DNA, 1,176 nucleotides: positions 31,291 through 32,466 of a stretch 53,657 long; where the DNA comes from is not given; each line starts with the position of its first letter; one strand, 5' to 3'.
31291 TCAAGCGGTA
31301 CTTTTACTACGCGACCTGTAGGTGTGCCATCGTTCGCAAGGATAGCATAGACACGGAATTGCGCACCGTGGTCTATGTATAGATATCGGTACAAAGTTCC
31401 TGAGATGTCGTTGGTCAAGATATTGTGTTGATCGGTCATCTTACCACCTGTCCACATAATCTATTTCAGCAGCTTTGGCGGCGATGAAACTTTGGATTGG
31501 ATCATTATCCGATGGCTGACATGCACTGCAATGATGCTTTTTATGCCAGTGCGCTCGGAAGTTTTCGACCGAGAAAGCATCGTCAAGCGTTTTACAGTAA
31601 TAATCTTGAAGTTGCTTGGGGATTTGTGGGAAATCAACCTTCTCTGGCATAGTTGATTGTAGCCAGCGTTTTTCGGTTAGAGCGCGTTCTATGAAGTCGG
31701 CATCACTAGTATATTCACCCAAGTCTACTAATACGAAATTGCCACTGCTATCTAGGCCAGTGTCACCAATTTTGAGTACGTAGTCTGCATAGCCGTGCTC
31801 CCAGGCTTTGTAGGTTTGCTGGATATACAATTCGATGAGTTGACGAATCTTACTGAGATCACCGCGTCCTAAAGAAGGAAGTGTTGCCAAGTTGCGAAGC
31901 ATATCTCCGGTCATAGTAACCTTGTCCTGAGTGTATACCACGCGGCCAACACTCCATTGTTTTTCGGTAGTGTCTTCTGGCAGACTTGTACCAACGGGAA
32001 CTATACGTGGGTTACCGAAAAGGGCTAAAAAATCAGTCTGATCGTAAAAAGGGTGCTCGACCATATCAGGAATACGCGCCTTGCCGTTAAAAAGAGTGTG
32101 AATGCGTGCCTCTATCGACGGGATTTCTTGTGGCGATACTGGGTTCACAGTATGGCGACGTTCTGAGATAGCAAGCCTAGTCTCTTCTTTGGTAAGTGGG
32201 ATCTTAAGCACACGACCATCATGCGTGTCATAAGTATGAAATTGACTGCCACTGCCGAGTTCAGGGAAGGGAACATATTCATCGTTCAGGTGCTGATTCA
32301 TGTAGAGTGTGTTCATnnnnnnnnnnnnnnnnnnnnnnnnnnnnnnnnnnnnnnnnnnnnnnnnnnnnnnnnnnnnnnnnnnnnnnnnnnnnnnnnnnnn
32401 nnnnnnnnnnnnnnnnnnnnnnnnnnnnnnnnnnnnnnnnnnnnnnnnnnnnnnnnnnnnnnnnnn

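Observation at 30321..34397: Translationally coupled four-gene operon of duplicated pairs of uncharacterised kinase-like paralogs (B2-A2-B1-A1)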

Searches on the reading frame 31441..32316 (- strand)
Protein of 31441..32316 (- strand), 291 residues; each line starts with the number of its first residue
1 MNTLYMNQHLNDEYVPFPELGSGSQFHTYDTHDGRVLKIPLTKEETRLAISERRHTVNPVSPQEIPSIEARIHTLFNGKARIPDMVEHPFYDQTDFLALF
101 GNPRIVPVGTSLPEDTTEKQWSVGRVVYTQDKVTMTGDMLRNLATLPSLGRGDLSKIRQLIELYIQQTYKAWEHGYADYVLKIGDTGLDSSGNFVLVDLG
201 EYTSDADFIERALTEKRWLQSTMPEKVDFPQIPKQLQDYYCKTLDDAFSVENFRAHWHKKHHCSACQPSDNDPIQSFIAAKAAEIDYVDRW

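Call 3: search_protein_families(library=pfam, proteins=[window:31441-32316:-], max_evalue=10)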
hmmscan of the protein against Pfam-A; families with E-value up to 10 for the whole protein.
window:31441-32316:- (291 aa): 0 families

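Call 4: search_protein_families(library=ncbifam, proteins=[window:31441-32316:-], max_evalue=10)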
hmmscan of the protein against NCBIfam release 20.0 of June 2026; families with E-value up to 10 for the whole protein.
window:31441-32316:- (291 aa): 2 families
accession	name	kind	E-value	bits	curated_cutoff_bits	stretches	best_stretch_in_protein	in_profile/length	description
NF011354.0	PRK14772.1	equivalog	0.066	12.5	321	1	216-251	43-78/190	lipoprotein signal peptidase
NF010728.0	PRK14128.1-3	equivalog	0.11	12.4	196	1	219-251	44-76/127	anti-adapter protein IraD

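Call 5: search_protein_families(library=padloc, proteins=[window:31441-32316:-], max_evalue=10)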
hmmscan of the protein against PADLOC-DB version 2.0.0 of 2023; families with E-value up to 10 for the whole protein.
window:31441-32316:- (291 aa): 0 families

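Call 8: find_homologous_proteins(query=window:31441-32316:-, max_evalue=0.001)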
Query window:31441-32316:- (291 aa): 43 proteins with E <= 0.001 among 672 candidates.
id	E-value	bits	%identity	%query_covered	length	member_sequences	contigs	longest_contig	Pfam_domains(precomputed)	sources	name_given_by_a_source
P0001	1.3e-199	680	100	100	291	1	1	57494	-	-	-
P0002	1.2e-190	650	96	100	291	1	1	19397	-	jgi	jgi:hypothetical protein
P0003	2.3e-173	593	85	100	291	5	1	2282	-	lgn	-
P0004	3.3e-145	501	71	100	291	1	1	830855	-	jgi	jgi:hypothetical protein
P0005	8.2e-145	500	72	100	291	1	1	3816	-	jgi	jgi:hypothetical protein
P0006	2.2e-127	442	65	100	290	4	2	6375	-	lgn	-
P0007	4.5e-127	441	62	100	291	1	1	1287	-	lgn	-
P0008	2.9e-125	435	61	100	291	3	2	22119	-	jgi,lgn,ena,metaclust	metaclust:\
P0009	7.0e-120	418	59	100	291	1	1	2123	-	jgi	jgi:hypothetical protein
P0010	2.1e-118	413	59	100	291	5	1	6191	-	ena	-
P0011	1.1e-117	411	58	100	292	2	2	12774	-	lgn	-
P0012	1.6e-116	407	58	100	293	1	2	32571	-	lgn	-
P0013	1.1e-113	398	59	99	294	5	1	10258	-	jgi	jgi:hypothetical protein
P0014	5.5e-111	389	55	100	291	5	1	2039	-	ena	-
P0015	2.3e-110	387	59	99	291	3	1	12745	-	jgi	jgi:hypothetical protein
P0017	3.3e-110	386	55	100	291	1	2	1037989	-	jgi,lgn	jgi:hypothetical protein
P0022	1.9e-108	380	56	99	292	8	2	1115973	-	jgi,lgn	jgi:hypothetical protein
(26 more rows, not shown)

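Call 14: find_encoding_contigs(protein=P0004, flank=8000, max_places=3)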
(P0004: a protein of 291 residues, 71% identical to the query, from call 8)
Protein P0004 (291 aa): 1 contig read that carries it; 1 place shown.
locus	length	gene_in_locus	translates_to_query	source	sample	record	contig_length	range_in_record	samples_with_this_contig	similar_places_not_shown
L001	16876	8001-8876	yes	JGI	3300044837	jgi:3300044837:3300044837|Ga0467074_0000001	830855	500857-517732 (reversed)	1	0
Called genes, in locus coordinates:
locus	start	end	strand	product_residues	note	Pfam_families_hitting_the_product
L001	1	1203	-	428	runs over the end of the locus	PF00675:Peptidase_M16, PF05193:Peptidase_M16_C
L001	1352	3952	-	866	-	PF07517:SecA_DEAD, PF01043:SecA_PP_bind, PF21090:P-loop_SecA, PF07516:SecA_SW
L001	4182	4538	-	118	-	PF02482:Ribosomal_S30AE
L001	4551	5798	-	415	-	PF02403:Seryl_tRNA_N, PF00587:tRNA-synt_2b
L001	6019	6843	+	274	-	-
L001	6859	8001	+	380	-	-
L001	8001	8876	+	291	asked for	-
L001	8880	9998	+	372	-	-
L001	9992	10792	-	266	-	PF12705:PDDEXK_1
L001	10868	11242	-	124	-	-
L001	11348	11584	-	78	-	-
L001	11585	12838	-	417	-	PF01938:TRAM (weak), PF05958:tRNA_U5-meth_tr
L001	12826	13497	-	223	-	PF00702:Hydrolase, PF12710:HAD, PF13419:HAD_2, PF13242:Hydrolase_like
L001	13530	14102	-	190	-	-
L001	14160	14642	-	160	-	PF01625:PMSR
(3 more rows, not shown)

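Call 15: find_encoding_contigs(protein=P0017, flank=8000, max_places=3)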
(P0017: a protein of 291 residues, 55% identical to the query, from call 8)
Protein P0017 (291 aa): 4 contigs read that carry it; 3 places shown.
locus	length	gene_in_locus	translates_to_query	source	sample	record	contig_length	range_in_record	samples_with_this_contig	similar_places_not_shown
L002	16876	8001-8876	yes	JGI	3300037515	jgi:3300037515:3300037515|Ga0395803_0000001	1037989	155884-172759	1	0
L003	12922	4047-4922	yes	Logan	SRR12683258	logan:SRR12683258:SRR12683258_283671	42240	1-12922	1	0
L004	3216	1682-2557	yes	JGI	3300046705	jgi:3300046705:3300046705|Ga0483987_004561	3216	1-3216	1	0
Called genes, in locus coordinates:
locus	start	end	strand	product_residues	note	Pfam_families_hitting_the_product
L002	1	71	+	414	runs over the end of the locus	PF02450:LCAT (weak), PF07819:PGAP1 (weak)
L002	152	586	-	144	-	-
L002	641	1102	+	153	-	PF02367:TsaE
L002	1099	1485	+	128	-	PF00814:TsaD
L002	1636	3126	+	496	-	PF12072:RNase_Y_N, PF13083:KH_KhpA-B (faint), PF00013:KH_1 (weak), PF01966:HD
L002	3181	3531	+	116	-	-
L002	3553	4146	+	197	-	PF01966:HD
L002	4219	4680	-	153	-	-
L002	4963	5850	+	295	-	PF15617:C-C_Bond_Lyase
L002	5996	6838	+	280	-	-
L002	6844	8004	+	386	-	-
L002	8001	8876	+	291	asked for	-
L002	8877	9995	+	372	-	-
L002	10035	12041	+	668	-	PF00122:E1-E2_ATPase, PF00702:Hydrolase, PF12710:HAD (faint), PF08282:Hydrolase_3 (weak)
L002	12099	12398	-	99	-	-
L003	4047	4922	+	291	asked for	-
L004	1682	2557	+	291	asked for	-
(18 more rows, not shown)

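Call 16: find_encoding_contigs(protein=P0022, flank=8000, max_places=3)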
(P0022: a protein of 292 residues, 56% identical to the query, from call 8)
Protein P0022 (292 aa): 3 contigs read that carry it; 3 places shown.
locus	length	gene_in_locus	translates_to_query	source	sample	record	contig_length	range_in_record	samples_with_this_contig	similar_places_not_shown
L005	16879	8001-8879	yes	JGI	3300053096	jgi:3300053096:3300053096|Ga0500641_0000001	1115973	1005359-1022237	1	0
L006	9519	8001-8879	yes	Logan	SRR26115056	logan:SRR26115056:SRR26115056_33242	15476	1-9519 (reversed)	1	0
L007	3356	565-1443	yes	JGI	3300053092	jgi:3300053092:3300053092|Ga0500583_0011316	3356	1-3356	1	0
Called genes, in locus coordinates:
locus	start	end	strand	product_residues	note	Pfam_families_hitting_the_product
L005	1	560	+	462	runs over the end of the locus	PF05057:DUF676, PF07819:PGAP1 (weak), PF12697:Abhydrolase_6 (weak)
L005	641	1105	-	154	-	-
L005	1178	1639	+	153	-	PF02367:TsaE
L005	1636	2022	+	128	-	PF00814:TsaD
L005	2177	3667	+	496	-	PF12072:RNase_Y_N, PF13083:KH_KhpA-B (faint), PF22891:KH_PNO1_2nd (faint), PF00013:KH_1 (weak), PF01966:HD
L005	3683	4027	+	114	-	-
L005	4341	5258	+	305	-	PF11999:Ice_binding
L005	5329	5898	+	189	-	PF04203:Sortase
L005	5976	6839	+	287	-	-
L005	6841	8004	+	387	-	-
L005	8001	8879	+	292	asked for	-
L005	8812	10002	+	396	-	-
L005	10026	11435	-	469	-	PF13522:GATase_6, PF13537:GATase_7 (weak), PF00156:Pribosyltran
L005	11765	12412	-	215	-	-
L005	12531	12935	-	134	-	-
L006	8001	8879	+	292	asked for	-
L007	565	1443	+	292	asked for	-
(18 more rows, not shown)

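Call 23: predict_structure(alignment_id=A2)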
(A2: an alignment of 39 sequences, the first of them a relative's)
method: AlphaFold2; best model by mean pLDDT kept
length: 291 residues; sequences in the alignment: 39
mean_pLDDT: 85.6   pTM: 0.82
mean pLDDT of the five models: 85.6, 85.4, 85.0, 84.4, 79.3
residues with pLDDT >= 90: 176; 70-90: 62; 50-70: 45; < 50: 8
segments of 3 or more residues with pLDDT < 50: 1-7
pLDDT, mean of each block of 10 residues (from residue 1): 45 76 92 94 90 64 71 88 93 96 91 87 91 95 90 95 98 95 95 95 92 92 81 94 97 96 73 64 57 41
secondary structure, 60 per line:
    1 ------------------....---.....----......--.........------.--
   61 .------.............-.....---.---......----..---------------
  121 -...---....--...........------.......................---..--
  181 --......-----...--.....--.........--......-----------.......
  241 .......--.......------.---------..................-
elements in order: E19-22 E26-30 E35-40 H43-51 H68-80 H82-86 H94-99 E128-131 H136-144 H151-173 E186-188 E194-196 H206-214 H217-222 H234-247 H250-256 H273-290

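Call 26: fold_search(model_id=the predicted structure, library=pdb)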
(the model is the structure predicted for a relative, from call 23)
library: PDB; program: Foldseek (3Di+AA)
matches with E <= 10: 2000; with E <= 0.001: 44
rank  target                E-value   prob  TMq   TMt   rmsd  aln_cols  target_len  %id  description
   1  7vbt_B                1.1e-05  1.00  0.31  0.31  12.4       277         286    9  Crystal structure of RIOK2 in complex with CQ211 (released 2022-07-06)
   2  7vbt_A                4.0e-05  1.00  0.33  0.33  14.1       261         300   10  Crystal structure of RIOK2 in complex with CQ211 (released 2022-07-06)
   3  5y80_A                5.0e-05  1.00  0.29  0.28  17.3       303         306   16  Complex structure of cyclin G-associated kinase with gefitinib (released 2018-08-29)
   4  6fdm_B                6.6e-05  1.00  0.33  0.34  13.9       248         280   12  Human Rio2 kinase structure (released 2019-01-30)
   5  6fdm_C                6.6e-05  1.00  0.33  0.34  13.8       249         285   12  Human Rio2 kinase structure (released 2019-01-30)
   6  6hk6_E                7.0e-05  1.00  0.32  0.32  12.0       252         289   10  Human RIOK2 bound to inhibitor (released 2018-10-24)
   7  6hk6_A                7.8e-05  1.00  0.34  0.34   8.1       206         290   11  Human RIOK2 bound to inhibitor (released 2018-10-24)
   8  6fdm_A                8.7e-05  1.00  0.34  0.35  11.9       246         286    9  Human Rio2 kinase structure (released 2019-01-30)
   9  6hk6_F                1.1e-04  1.00  0.33  0.33  12.1       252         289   10  Human RIOK2 bound to inhibitor (released 2018-10-24)
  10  4qny_B                1.4e-04  1.00  0.36  0.32  13.7       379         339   13  Crystal structure of MapK from Leishmania donovani, LDBPK_331470 (released 2014-07-09)
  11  4azt                  1.5e-04  1.00  0.40  0.29  14.0       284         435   13  Co-crystal structure of WbdD and kinase inhibitor LY294002. (released 2012-09-26)
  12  6fdo_A                1.5e-04  1.00  0.32  0.33  13.6       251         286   10  Rio2 structure (released 2019-01-30)
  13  6fdm_D                1.8e-04  1.00  0.33  0.34  12.6       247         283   12  Human Rio2 kinase structure (released 2019-01-30)
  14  6k5l_B                2.0e-04  1.00  0.41  0.23   9.2       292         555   12  The crystal structure of isocitrate dehydrogenase kinase/phosphatase wtih two Mn2+ from E. coli (released 2019-07-03)
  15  6hk6_I                2.0e-04  1.00  0.32  0.33  12.1       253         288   10  Human RIOK2 bound to inhibitor (released 2018-10-24)
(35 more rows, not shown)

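Call 28: find_related_loci(query=A2, collection=genome_contigs, flank=6000)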
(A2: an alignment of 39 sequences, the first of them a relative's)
Query A2 (291 aa) in genome_contigs; peptide patterns used: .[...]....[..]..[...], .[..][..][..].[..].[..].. (x = any residue, [..] = any of these).
26 stretches matched a pattern; 3 encode a relative of the query (tblastn E <= 1e-3); 3 distinct loci.
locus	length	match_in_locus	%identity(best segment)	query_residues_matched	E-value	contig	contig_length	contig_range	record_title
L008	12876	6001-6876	58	1-291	4e-124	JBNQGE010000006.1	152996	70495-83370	MAG: Candidatus Saccharibacteria bacterium isolate Bin_28 c_000000000005, whole genome shotgun sequence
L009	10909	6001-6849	52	9-291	1e-107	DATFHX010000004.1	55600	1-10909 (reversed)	MAG TPA_asm: Candidatus Saccharimonadales bacterium isolate SMAG_U8700 k141_1605569, whole genome shotgun sequence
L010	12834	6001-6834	48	13-291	4e-93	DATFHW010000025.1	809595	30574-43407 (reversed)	MAG TPA_asm: Candidatus Saccharimonadales bacterium isolate SMAG_U8699 k141_2568195, whole genome shotgun sequence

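Call 29: search_protein_representatives(alignment_id=A4)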
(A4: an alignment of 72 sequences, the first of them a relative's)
Query: 72 sequences, 369 profile positions. Proteins with E-value up to 0.001 (for the whole library): 450; up to 1e-10: 167; up to 1e-30: 11. The best 150 are listed.
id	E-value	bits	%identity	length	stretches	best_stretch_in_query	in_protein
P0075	1.3e-135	468.5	-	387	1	5-362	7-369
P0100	3.6e-134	463.7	-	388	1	5-366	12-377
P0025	5.5e-118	410.5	-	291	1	1-307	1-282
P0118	7.2e-115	400.2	-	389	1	10-359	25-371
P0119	4.3e-107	374.6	-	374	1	6-360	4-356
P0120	2.4e-88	312.9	-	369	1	9-367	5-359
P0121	8.7e-80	284.8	-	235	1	64-283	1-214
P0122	2.3e-60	220.9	-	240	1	141-361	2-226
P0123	1.5e-38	149.1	-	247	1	19-273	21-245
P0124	5.6e-38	147.2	-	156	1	141-307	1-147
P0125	1.3e-35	139.4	-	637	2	17-296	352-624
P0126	3.6e-30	121.5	-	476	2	13-282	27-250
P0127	7.4e-29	117.2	-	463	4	182-272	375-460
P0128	2.3e-28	115.6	-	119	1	5-105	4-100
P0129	8.0e-27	110.5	-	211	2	134-273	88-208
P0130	2.6e-23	98.9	-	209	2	133-270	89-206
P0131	6.4e-23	97.7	-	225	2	163-274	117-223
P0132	1.8e-21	92.9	-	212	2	143-275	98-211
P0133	3.3e-21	92.0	-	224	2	163-274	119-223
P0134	2.8e-20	88.9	-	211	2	161-272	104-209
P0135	4.7e-19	84.9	-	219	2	133-273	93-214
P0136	6.0e-19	84.6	-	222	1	21-271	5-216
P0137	1.3e-18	83.5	-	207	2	161-274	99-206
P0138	2.1e-18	82.8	-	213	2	157-275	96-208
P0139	3.5e-18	82.1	-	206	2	157-273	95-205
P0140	6.0e-18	81.3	-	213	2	159-270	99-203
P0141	1.1e-17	80.4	-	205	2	163-273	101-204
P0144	1.4e-17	80.1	-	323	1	17-269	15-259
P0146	3.8e-17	78.6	-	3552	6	160-272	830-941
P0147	5.5e-17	78.1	-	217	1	19-274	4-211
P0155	2.8e-16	75.8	-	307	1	17-267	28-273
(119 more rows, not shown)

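Call 31: search_protein_families(library=pfam, proteins=[P0123, P0125, P0126, P0127, P0129, P0130, P0136, P0144, P0147, P0155], max_evalue=1)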
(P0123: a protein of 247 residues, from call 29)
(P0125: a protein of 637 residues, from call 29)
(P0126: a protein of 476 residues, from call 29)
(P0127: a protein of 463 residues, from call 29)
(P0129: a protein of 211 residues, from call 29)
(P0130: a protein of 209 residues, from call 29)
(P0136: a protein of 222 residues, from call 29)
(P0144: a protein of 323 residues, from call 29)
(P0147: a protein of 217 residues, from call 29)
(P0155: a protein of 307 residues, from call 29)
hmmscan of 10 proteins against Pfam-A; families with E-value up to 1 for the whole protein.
P0123 (247 aa): 0 families

P0125 (637 aa): 0 families

P0126 (476 aa): 2 families
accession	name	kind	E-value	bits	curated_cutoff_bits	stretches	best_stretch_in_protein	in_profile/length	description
PF06183.18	DinI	-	0.09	13.6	24.2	0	186-211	39-63/63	DinI-like family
PF21924.1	XRCC4_CC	-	0.2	12.2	27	0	412-455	9-52/78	XRCC4 coiled-coil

P0127 (463 aa): 2 families
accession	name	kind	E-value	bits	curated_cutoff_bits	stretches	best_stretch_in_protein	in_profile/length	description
PF06315.17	AceK_kinase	-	0.0079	16.2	29.3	0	351-407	116-171/256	Isocitrate dehydrogenase kinase/phosphatase (AceK) kinase domain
PF12069.13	DUF3549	-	0.24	10.9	27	0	259-276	13-30/340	Protein of unknown function (DUF3549)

P0129 (211 aa): 0 families

P0130 (209 aa): 0 families

P0136 (222 aa): 0 families

P0144 (323 aa): 0 families

P0147 (217 aa): 1 family
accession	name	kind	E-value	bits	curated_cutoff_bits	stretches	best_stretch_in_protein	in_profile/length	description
PF19479.4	DUF6015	-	0.19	12.5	27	1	127-194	36-102/140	Family of unknown function (DUF6015)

P0155 (307 aa): 0 families

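Call 33: list_cluster_members(proteins=[P0129, P0130, P0136, P0147, P0125, P0126, P0144, P0146, P0123, P0066])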
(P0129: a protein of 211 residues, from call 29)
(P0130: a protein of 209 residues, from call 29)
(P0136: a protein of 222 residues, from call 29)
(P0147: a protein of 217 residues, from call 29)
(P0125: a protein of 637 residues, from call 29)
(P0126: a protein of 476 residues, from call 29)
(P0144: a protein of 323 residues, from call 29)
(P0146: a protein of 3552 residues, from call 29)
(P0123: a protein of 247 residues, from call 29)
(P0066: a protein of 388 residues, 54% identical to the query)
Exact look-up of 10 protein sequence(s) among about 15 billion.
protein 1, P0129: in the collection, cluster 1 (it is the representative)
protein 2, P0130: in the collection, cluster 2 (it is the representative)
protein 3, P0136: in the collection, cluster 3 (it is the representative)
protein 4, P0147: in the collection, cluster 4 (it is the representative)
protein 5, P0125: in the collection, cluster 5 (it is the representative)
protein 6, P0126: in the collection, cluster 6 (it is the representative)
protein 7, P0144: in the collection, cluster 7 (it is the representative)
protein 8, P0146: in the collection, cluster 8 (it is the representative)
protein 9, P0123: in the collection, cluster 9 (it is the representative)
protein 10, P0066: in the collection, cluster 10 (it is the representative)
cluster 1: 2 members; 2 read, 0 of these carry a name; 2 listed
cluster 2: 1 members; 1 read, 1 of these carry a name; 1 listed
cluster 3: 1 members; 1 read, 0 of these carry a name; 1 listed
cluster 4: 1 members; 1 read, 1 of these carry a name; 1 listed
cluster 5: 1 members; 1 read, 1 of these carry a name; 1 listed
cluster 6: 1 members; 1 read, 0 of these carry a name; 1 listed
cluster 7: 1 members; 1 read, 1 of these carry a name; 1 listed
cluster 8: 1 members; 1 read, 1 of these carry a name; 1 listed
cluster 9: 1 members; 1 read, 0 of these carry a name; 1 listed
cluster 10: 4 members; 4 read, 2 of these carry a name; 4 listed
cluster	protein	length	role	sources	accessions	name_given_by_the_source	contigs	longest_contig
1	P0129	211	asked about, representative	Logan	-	-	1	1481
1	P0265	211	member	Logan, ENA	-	-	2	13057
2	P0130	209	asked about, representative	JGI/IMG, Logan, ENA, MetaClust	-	\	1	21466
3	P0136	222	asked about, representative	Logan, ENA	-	-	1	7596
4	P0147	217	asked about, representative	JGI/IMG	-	hypothetical protein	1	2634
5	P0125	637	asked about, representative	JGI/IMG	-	hypothetical protein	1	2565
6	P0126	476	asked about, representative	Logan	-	-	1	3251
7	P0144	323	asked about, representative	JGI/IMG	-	hypothetical protein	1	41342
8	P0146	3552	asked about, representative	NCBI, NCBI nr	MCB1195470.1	hypothetical protein KDK77_04735, partial [bacterium] | hypothetical protein [bacterium]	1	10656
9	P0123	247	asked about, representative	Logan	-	-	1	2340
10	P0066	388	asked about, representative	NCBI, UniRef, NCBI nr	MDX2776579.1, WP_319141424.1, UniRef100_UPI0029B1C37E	hypothetical protein PV379_04405 [Streptomyces caniscabiei] | hypothetical protein n=1 Tax=Streptomyces caniscabiei TaxID=2746961 RepID=UPI0029B1C37E | hypothetical protein [Streptomyces caniscabiei]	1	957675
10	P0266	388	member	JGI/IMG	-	hypothetical protein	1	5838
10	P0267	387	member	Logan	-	-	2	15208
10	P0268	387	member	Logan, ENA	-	-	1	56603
